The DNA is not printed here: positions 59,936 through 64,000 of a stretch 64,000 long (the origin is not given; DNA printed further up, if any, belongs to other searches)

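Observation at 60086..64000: Giant DUF4011/Upf1-like SF1 helicase running off the window end; candidate defense gene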

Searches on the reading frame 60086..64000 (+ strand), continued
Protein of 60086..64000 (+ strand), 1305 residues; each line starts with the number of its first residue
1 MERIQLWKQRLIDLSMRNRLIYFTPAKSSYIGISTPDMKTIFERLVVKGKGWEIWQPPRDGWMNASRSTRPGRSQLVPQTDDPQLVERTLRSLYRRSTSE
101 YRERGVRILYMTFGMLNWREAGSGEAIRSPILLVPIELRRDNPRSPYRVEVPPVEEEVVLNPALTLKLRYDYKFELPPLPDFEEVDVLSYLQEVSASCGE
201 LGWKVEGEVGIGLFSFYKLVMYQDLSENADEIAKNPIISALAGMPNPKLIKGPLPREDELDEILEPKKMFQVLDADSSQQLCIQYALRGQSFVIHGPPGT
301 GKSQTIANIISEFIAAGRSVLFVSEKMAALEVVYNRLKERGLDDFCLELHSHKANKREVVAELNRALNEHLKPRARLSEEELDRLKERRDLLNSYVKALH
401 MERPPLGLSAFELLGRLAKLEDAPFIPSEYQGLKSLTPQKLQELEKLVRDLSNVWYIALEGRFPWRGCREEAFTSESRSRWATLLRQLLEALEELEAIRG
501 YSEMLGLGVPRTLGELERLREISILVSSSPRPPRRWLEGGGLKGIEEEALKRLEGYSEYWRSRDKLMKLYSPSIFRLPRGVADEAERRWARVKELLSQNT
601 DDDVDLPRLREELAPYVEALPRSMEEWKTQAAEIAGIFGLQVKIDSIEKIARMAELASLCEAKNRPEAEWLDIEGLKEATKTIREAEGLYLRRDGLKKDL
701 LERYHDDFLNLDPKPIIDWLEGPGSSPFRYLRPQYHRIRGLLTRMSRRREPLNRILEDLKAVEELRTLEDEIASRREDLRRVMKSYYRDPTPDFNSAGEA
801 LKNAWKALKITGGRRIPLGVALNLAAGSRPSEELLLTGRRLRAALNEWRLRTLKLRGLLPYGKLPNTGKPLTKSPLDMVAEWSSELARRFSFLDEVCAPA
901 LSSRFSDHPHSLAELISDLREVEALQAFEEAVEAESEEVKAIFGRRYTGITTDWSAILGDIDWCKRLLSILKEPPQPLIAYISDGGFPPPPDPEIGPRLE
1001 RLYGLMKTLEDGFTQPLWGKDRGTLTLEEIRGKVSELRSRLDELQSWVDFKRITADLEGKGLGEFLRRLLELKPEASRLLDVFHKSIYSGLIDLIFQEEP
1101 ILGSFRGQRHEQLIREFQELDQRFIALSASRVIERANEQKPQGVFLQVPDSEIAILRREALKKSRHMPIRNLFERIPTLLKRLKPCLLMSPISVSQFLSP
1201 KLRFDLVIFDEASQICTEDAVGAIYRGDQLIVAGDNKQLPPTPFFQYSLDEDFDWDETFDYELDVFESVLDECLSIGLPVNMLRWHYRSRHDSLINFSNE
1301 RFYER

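Call 68: search_protein_representatives(protein=window:60086-63685:+)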
Query: 1200 residues. Proteins with E-value up to 0.001 (for the whole library): 14516; up to 1e-10: 9445; up to 1e-30: 5714. The best 150 are listed.
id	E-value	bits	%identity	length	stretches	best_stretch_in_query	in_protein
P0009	0.0e+00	1436.8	57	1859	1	2-1200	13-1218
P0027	0.0e+00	1288.9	51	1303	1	2-1200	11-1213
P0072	1.6e-269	913.7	42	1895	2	4-852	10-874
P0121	2.0e-248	843.8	36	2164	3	3-597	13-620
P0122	2.1e-246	837.1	39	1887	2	68-1200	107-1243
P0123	8.5e-239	811.9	38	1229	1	2-1191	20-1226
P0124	1.1e-238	811.4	44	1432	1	294-1200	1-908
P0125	1.1e-231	788.3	36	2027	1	3-1199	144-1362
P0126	5.4e-224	762.8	36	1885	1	2-1200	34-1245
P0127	7.9e-220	749.0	39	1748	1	106-1200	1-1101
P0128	5.0e-218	743.1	36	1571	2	57-1200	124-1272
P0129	2.4e-212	724.3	34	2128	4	2-713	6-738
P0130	1.1e-211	722.1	36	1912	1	3-1198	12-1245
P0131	3.5e-211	720.4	38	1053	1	86-1121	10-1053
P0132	4.8e-210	716.6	49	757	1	462-1200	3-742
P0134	3.9e-206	703.7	36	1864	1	2-1200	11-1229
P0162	7.5e-167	573.6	32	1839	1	3-1200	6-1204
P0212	9.4e-135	467.3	31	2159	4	3-716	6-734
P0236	9.9e-130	450.6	30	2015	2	51-1199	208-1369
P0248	8.8e-127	440.9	36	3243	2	3-496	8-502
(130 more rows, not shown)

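Call 69: list_cluster_members(proteins=[P0121, P0125, P0129, P0126, P0130, P0134, P0212, P0236, P0248, P0162])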
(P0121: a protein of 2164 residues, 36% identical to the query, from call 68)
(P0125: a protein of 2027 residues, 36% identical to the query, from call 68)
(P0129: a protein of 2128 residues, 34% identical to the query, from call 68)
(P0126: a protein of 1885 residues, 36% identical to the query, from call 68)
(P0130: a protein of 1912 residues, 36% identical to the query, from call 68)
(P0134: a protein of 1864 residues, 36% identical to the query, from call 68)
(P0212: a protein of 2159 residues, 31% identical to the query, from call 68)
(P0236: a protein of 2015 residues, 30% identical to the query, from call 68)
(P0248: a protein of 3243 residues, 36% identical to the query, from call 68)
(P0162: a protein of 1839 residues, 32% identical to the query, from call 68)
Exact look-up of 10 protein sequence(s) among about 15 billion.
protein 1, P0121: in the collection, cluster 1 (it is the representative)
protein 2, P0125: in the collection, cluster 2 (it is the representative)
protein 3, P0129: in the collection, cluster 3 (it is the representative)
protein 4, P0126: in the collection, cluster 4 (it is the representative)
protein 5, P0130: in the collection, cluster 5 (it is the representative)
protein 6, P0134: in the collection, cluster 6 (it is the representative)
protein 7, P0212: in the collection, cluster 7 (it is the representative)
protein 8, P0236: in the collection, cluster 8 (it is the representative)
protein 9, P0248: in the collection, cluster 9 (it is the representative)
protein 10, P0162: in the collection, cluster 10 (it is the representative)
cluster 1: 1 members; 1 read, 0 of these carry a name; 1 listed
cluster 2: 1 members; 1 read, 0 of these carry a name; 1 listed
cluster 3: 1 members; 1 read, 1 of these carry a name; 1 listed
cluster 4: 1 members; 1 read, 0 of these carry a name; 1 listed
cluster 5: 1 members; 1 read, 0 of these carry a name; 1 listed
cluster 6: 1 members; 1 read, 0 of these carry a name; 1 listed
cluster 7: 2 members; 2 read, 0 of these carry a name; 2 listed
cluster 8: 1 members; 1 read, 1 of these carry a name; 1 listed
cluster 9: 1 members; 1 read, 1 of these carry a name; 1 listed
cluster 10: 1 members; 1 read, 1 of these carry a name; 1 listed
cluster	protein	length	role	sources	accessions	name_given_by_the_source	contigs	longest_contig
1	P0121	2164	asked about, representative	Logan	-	-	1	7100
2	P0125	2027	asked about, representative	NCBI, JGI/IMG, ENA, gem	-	-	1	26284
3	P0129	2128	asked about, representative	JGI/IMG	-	hypothetical protein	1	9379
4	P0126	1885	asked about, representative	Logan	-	-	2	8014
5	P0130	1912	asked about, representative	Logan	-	-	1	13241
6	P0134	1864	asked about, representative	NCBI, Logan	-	-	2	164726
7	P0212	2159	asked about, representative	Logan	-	-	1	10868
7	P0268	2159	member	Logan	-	-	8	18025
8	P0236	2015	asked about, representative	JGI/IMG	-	very-short-patch-repair endonuclease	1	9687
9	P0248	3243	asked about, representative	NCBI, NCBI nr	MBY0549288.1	MAG: DUF4011 domain-containing protein [Candidatus Obscuribacterales bacterium] | DUF4011 domain-containing protein [Candidatus Obscuribacterales bacterium]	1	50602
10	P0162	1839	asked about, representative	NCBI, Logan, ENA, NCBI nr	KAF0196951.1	MAG: superfamily I DNA/RNA helicase [Bacillota bacterium]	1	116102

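Call 71: search_protein_families(library=ncbifam, proteins=[P0125, P0129, P0236, P0162, P0134], max_evalue=1e-50)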
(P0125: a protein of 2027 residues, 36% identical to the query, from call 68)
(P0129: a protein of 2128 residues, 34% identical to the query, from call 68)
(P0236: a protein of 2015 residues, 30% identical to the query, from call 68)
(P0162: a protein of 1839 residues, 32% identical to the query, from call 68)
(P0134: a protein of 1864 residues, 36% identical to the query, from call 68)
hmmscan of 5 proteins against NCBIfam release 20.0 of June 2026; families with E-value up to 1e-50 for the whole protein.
P0125 (2027 aa): 2 families
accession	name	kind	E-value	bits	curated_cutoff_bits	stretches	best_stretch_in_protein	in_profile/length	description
NF058533.1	antiphage_ProA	equivalog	0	1333.3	1500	2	1052-1994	982-1903/1903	anti-phage protein ProA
NF042953.1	Hhe_antiphage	equivalog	9.3e-263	875.4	2000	1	223-1835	123-1726/1797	DUF4011 domain-containing anti-phage protein Hhe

P0129 (2128 aa): 2 families
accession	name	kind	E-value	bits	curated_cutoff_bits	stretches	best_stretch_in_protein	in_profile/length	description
NF058533.1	antiphage_ProA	equivalog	0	1276.8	1500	2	1212-1993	982-1735/1903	anti-phage protein ProA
NF042953.1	Hhe_antiphage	equivalog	8.4e-256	852.3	2000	2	1052-1970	802-1696/1797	DUF4011 domain-containing anti-phage protein Hhe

P0236 (2015 aa): 2 families
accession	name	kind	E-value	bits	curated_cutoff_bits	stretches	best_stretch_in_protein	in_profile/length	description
NF058533.1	antiphage_ProA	equivalog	0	1395.1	1500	2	1070-1983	990-1903/1903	anti-phage protein ProA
NF042953.1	Hhe_antiphage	equivalog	4.3e-247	823.4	2000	1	239-1774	124-1682/1797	DUF4011 domain-containing anti-phage protein Hhe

P0162 (1839 aa): 2 families
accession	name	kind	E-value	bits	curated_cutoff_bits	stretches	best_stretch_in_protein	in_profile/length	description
NF058533.1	antiphage_ProA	equivalog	0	1409.8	1500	2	615-1804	848-1903/1903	anti-phage protein ProA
NF042953.1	Hhe_antiphage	equivalog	5e-272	906.1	2000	1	63-1627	97-1695/1797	DUF4011 domain-containing anti-phage protein Hhe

P0134 (1864 aa): 2 families
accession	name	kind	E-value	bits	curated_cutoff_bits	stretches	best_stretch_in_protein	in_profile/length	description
NF058533.1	antiphage_ProA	equivalog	0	1364.2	1500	2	867-1829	931-1902/1903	anti-phage protein ProA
NF042953.1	Hhe_antiphage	equivalog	1.9e-260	867.7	2000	1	112-1639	127-1681/1797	DUF4011 domain-containing anti-phage protein Hhe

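Call 75: predict_structure(alignment_id=A3)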
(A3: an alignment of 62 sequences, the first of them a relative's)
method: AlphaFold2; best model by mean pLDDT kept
length: 657 residues; sequences in the alignment: 62
mean_pLDDT: 67.8   pTM: 0.39
mean pLDDT of the five models: 67.8, 67.4, 66.4, 64.8, 59.3
residues with pLDDT >= 90: 128; 70-90: 252; 50-70: 94; < 50: 183
segments of 3 or more residues with pLDDT < 50: 1-138, 314-323, 350-352, 377-386, 434-450, 484-487
pLDDT, mean of each block of 10 residues (from residue 1): 19 27 26 26 31 28 32 34 33 31 32 40 37 43 72 70 90 84 86 91 87 70 77 80 63 65 68 73 79 74 74 44 60 87 74 70 79 62 47 64 82 84 87 42 38 67 85 83 55 86 92 93 88 82 95 93 88 86 92 94 88 93 89 94 90 84
secondary structure, 60 per line:
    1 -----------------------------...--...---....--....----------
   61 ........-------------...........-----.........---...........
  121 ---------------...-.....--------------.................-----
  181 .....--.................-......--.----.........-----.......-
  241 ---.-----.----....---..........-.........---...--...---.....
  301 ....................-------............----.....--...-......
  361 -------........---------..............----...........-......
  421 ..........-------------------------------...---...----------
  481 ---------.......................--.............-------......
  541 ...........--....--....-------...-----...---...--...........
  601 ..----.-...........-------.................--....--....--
elements in order: E41-44 E47-50 H61-68 H82-92 H98-106 H110-120 E140-144 H159-175 E181-185 H188-204 H206-211 E219-224 E233-239 H255-258 H262-271 E273-281 H296-320 H328-339 E344-348 E355-360 E368-375 H385-398 E403-407 H408-413 H415-430 E468-470 H490-512 H517-527 H535-551 E554-557 E560-563 E571-573 H590-602 H609-619 H627-643 E646-649 E652-655

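Call 78: fold_search(model_id=the predicted structure, library=pdb)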
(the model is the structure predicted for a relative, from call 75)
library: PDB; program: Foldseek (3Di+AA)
matches with E <= 10: 1324; with E <= 0.001: 29
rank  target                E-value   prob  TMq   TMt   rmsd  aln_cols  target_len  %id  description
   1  2gjk                  8.0e-07  1.00  0.20  0.22   7.6       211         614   24  Structural and functional insights into the human Upf1 helicase core (released 2007-01-09)
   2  2xzp                  9.5e-07  1.00  0.19  0.20   9.1       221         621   25  Upf1 helicase (released 2011-03-30)
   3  2wjv_B                1.9e-06  1.00  0.21  0.18   7.7       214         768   27  Crystal structure of the complex between human nonsense mediated decay factors UPF1 and UPF2 (released 2009-07-07)
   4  5ean_A                2.1e-06  1.00  0.20  0.13   8.9       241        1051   20  Crystal structure of Dna2 in complex with a 5' overhang DNA (released 2015-11-18)
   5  2gk6_A                4.0e-06  1.00  0.19  0.21   7.8       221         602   25  Structural and Functional insights into the human Upf1 helicase core (released 2007-01-09)
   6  8ftm_B                4.0e-06  1.00  0.19  0.17   8.9       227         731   19  Setx-ssRNA-ADP-SO4 complex (released 2023-10-25)
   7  5mzn                  6.7e-06  1.00  0.16  0.15  10.2       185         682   20  Helicase Sen1 (released 2017-04-19)
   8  9l5t_Y                6.7e-06  1.00  0.18  0.09  13.1       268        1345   19  Cryo-EM structure of the thermophile spliceosome (state B*Q2) (released 2025-03-12)
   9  5eaw_A                7.6e-06  1.00  0.20  0.13   8.8       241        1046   21  Crystal structure of Dna2 nuclease-helicase (released 2015-11-18)
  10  5eax_A                8.5e-06  1.00  0.19  0.12   8.6       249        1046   19  Crystal structure of Dna2 in complex with an ssDNA (released 2015-11-18)
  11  9l5s_Y                1.2e-05  1.00  0.18  0.09  13.6       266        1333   20  Cryo-EM structure of the thermophile spliceosome (state B*Q1) (released 2025-03-12)
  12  2wjy                  2.9e-05  1.00  0.20  0.17   7.9       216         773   25  Crystal structure of the complex between human nonsense mediated decay factors UPF1 and UPF2 Orthorhombic form (released 2009-07-07)
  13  8xi2_Q                3.2e-05  1.00  0.19  0.10   5.3       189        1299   21  Cryo-EM structure of the Chlamydomonas C* complex (released 2024-10-09)
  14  4b3f                  4.0e-05  1.00  0.16  0.17  12.8       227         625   18  crystal structure of Ighmbp2 helicase (released 2012-09-26)
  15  5mqf_U                6.1e-05  1.00  0.20  0.11   7.6       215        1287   21  Cryo-EM structure of a human spliceosome activated for step 2 of splicing (C* complex) (released 2017-03-22)
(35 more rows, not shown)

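Call 80: search_dna_similar(query=L001:14399-15553:+, collection=plasmids, mode=protein, max_rows=40, rows=spread, max_evalue=0.00001)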
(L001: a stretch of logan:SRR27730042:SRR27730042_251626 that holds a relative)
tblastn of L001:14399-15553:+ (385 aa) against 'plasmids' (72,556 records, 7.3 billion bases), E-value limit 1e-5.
Records with a match: 450; places in all: 452; records where one place covers at least 80% of the query: 101.
Best place of each record, by identity: <60% 450.
By first word of the organism name: Klebsiella 239; Ralstonia 103; Acinetobacter 23; Rhizobium 13; Raoultella 11; Vibrio 5; Mesorhizobium 5; Thioclava 4; Paracoccus 4; Paraburkholderia 3; and 33 more.
By predicted mobility (MOB-suite, as given by PLSDB): conjugative 203; non-mobilizable 124; mobilizable 123.
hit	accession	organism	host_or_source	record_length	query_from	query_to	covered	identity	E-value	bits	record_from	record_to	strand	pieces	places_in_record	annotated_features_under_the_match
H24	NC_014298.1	Halalkalicoccus jeotgali B3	-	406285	1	352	91%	33.7%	3e-45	174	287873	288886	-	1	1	DUF4011 domain-containing protein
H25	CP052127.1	Ralstonia solanacearum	tomato,cell culture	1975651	1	354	92%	30.9%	6e-32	135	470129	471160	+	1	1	none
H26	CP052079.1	Ralstonia solanacearum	tomato,cell culture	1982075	1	354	92%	30.9%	6e-32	135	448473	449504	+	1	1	none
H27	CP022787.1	Ralstonia solanacearum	Solanum tuberosum,single cell,Potato ...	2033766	1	354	92%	30.9%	6e-32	135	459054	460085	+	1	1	helicase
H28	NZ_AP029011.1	Ralstonia pseudosolanacearum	-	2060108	1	354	92%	30.9%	6e-32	135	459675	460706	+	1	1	none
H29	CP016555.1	Ralstonia solanacearum FJAT-1458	tomato,tissue sample,tomato vessel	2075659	1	354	92%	30.9%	6e-32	135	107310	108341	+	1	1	none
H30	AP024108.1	Ralstonia solanacearum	-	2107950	1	354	92%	30.9%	6e-32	135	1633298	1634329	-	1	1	hypothetical protein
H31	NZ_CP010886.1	Vibrio parahaemolyticus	Shrimps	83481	1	356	92%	29.6%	8e-41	160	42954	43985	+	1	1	DUF3320 domain-containing protein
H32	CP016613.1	Ralstonia solanacearum FJAT-91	healthy tomato plant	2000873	57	354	77%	32.5%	3e-29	127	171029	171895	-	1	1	hypothetical protein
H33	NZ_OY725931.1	Bacteroides finegoldii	-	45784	1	353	92%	25.9%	4e-25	114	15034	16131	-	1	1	DUF3320 domain-containing protein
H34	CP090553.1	Rhizobium leguminosarum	Trifolium pratense,Cell culture,Plant ...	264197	1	290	75%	27.6%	8e-10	127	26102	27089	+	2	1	none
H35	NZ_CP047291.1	Falsirhodobacter algicola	Grateloupia sp.,single cell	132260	1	207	54%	32.1%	1e-24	113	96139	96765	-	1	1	DUF4011 domain-containing protein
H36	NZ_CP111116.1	Raoultella sp. DY2415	crude oil contaminated soil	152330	1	159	41%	38.1%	2e-26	118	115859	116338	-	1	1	DUF3320 domain-containing protein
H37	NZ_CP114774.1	Raoultella planticola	Homo sapiens,cell ...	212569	1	159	41%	38.1%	2e-26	118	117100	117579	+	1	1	DUF3320 domain-containing protein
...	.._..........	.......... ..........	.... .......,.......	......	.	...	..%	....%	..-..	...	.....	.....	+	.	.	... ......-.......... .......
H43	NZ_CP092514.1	Klebsiella quasipneumoniae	Homo sapiens,HVS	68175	1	140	36%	40.7%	2e-24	112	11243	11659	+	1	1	DUF4011 domain-containing anti-phage protein Hhe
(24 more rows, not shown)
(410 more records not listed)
